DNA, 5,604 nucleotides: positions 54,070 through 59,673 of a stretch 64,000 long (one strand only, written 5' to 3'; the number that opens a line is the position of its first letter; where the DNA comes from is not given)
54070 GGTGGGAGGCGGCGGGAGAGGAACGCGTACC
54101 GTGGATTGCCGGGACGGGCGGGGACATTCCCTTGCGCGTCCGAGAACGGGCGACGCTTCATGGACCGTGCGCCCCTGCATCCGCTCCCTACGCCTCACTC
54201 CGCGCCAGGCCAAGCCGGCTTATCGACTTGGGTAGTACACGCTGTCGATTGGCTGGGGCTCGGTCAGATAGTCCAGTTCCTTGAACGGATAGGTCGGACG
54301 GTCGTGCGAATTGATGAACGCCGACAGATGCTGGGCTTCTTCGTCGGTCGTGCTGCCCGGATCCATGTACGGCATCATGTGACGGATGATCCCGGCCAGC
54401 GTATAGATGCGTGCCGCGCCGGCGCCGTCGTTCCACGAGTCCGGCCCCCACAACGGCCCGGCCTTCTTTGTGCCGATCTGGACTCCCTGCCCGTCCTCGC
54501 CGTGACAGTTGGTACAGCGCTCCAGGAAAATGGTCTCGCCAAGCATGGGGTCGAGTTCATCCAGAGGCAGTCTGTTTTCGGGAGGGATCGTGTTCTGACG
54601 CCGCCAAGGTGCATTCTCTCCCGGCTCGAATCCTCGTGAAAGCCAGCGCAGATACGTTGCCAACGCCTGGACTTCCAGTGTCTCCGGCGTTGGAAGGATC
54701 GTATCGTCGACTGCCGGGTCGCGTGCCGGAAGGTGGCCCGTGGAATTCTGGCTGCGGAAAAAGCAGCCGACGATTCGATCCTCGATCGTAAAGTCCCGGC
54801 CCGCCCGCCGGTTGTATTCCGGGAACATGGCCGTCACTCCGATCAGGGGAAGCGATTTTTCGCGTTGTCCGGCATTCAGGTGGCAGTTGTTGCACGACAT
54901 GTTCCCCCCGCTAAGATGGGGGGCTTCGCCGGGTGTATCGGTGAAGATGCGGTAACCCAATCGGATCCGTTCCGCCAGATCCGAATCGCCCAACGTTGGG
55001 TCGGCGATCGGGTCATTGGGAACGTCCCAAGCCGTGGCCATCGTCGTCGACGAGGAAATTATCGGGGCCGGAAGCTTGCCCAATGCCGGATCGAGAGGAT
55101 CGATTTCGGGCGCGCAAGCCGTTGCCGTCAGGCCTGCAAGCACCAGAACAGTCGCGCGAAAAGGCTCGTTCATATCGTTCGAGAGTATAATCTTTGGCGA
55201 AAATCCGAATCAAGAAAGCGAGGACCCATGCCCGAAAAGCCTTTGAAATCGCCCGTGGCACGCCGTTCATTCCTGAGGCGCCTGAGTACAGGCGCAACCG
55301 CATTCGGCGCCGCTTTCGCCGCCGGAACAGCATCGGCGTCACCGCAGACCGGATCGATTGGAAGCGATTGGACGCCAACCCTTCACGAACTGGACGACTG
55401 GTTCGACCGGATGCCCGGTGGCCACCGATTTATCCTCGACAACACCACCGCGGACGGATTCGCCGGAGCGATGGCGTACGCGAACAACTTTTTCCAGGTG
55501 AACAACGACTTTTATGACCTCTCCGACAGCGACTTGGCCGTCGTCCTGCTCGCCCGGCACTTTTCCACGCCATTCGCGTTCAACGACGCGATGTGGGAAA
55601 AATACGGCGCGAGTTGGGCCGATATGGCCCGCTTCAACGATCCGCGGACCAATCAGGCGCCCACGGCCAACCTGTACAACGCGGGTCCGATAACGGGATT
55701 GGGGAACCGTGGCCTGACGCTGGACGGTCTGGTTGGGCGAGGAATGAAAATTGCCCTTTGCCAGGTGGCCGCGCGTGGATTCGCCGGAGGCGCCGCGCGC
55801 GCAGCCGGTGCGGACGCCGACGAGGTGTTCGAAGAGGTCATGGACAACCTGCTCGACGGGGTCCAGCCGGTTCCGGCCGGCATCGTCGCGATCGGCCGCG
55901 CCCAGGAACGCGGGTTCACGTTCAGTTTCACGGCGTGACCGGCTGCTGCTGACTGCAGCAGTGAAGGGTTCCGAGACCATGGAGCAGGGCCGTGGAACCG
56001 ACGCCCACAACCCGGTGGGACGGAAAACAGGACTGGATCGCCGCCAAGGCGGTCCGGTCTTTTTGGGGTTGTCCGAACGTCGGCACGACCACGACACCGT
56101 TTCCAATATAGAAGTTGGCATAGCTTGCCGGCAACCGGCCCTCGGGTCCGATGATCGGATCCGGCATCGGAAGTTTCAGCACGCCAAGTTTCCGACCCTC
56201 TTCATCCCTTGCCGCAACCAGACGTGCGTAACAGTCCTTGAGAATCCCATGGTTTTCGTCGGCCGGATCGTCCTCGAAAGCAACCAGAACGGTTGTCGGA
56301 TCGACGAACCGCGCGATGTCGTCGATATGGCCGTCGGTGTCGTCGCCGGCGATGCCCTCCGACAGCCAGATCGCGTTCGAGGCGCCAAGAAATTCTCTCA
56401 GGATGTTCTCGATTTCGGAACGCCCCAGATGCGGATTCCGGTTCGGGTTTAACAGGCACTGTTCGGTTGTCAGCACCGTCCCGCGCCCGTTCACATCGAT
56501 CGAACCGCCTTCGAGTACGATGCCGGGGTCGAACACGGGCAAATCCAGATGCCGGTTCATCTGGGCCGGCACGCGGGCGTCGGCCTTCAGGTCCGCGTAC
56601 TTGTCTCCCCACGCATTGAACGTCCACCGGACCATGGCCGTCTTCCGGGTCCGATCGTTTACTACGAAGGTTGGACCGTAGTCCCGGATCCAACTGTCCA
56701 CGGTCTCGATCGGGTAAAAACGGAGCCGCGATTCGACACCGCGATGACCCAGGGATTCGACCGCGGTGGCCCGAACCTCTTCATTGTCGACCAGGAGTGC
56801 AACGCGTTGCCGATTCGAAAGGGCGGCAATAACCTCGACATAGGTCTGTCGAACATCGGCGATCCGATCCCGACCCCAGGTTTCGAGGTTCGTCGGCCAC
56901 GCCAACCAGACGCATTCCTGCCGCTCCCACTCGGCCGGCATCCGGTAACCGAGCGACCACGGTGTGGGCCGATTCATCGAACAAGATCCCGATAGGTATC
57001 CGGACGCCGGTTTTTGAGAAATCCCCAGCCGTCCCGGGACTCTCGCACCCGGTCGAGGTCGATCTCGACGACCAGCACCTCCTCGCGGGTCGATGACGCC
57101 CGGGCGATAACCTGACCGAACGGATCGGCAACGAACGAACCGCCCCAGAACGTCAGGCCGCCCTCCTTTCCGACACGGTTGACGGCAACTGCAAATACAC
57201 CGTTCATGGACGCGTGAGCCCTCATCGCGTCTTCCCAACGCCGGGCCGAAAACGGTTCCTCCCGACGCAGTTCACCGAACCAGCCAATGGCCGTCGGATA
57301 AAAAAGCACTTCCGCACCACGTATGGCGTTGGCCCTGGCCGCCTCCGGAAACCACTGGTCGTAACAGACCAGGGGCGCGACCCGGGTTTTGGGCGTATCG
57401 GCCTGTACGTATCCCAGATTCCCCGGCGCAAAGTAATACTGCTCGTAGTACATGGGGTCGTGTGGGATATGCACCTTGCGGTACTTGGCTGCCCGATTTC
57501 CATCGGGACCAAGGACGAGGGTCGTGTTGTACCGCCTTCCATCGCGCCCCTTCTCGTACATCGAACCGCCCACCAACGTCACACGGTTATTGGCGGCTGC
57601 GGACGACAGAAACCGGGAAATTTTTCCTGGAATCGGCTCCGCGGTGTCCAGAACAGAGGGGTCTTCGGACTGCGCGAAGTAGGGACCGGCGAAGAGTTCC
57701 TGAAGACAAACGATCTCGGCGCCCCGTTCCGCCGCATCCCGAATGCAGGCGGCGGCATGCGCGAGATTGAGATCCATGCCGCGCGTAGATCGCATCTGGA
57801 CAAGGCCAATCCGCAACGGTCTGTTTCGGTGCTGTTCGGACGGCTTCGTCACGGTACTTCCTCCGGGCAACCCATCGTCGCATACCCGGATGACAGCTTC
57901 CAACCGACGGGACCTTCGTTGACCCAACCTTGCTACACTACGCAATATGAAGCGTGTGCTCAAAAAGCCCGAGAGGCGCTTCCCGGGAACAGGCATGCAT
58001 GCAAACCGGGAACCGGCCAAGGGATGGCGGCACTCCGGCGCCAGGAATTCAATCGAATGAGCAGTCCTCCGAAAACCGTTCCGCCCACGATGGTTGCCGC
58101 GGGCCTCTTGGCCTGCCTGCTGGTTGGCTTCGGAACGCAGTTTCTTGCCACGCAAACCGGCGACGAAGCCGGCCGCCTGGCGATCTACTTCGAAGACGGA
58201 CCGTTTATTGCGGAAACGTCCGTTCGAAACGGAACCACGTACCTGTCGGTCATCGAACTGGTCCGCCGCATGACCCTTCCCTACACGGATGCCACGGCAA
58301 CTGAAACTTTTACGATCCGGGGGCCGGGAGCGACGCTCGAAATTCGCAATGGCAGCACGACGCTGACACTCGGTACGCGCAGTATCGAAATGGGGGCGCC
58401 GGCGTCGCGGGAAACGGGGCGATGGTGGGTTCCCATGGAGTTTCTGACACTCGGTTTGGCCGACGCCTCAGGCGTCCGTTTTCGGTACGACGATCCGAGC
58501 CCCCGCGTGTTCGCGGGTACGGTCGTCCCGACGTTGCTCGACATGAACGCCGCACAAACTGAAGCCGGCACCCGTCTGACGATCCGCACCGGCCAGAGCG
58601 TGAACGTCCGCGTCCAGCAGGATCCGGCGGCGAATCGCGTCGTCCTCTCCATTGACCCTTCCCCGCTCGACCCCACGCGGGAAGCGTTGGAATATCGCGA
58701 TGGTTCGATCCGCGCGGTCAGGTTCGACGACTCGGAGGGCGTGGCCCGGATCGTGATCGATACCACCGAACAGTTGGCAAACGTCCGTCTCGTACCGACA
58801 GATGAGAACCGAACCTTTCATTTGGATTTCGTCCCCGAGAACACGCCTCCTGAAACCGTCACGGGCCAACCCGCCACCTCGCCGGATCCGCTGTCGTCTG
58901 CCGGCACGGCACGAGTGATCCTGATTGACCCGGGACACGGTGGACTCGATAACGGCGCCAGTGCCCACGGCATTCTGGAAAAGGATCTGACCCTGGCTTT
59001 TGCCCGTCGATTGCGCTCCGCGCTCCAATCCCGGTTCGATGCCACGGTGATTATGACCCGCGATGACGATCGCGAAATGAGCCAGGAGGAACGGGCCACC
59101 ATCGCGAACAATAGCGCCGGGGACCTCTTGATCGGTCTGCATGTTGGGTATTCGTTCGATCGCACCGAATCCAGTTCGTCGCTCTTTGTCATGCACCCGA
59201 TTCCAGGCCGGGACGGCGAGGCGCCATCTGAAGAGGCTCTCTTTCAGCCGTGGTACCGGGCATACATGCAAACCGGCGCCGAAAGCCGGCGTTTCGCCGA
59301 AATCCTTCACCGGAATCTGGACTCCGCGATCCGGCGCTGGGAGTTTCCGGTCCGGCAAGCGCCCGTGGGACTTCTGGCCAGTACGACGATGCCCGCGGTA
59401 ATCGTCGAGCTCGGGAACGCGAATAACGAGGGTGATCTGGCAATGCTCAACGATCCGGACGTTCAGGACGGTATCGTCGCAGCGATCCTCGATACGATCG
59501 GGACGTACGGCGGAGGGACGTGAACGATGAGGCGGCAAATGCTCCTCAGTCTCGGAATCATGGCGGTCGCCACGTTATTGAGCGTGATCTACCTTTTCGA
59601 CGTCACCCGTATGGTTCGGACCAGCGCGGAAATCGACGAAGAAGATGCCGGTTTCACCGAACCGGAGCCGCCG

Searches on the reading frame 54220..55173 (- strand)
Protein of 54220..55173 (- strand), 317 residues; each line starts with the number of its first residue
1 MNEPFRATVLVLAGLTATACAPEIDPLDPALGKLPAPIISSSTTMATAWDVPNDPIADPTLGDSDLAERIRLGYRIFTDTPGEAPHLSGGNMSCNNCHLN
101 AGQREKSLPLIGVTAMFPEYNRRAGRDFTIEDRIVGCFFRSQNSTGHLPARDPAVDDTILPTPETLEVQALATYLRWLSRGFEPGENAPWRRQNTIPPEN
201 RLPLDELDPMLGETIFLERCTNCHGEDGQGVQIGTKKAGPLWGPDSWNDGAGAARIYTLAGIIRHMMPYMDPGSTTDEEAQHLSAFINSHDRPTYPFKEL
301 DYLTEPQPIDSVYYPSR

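Call 28: search_protein_families(library=pfam, proteins=[window:54220-55173:-], max_evalue=0.001)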
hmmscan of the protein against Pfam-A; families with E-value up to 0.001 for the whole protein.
window:54220-55173:- (317 aa): 3 families
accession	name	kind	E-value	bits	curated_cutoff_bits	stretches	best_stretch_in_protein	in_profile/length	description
PF13442.11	Cytochrome_CBB3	-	3e-09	37.5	27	1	211-287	5-68/68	Cytochrome C oxidase, cbb3-type, subunit III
PF21342.2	SoxA-TsdA_cyt-c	-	8.4e-09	35.8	27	1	91-182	14-86/88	SoxA/TsdA, cytochrome c domain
PF00034.26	Cytochrom_C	-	1.6e-08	36.2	21.3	1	212-290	4-89/90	Cytochrome c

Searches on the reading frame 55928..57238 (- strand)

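Call 28: search_protein_families(library=pfam, proteins=[window:55928-57238:-], max_evalue=0.001)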
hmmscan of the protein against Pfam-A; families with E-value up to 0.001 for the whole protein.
window:55928-57238:- (436 aa): 1 family
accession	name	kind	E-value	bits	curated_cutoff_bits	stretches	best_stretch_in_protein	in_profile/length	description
PF04371.20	PAD_porph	-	8.2e-120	400.3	25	1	99-433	1-321/321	Porphyromonas-type peptidyl-arginine deiminase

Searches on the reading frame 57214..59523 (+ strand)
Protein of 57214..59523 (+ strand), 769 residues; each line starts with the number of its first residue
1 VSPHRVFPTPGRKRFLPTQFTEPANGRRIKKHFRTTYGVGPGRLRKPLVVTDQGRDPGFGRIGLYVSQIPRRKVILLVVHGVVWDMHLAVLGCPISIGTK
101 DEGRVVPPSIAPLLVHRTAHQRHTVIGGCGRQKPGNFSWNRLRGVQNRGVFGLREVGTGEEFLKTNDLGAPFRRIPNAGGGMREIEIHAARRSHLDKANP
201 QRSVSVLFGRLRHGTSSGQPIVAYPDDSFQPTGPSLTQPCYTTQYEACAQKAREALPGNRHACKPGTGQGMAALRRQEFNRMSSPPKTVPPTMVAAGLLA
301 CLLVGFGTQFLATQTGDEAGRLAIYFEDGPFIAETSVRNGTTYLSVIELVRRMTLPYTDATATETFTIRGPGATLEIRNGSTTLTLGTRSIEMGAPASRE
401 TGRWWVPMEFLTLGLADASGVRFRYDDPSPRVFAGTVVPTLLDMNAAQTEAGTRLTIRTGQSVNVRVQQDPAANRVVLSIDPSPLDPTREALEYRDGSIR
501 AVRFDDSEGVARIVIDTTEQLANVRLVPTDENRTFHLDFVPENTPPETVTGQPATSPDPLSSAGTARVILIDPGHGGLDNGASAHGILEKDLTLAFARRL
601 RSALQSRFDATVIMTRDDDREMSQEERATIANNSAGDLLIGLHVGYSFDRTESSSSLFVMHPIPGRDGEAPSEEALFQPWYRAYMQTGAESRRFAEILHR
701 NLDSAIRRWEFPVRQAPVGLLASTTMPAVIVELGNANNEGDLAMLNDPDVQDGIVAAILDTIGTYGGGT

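Call 28: search_protein_families(library=pfam, proteins=[window:57214-59523:+], max_evalue=0.001)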
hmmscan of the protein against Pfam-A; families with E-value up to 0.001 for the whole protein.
window:57214-59523:+ (769 aa): 3 families
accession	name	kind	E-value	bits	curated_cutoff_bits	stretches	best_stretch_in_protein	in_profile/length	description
PF01520.23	Amidase_3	-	2.8e-37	128.8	27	1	569-762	1-172/174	N-acetylmuramoyl-L-alanine amidase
PF11741.13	AMIN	-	8.2e-06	26.3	20.5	1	448-522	6-83/101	AMIN domain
PF07833.16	Cu_amine_oxidN1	-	2.7e-05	24.5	24.2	1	334-412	12-90/108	Copper amine oxidase N-terminal domain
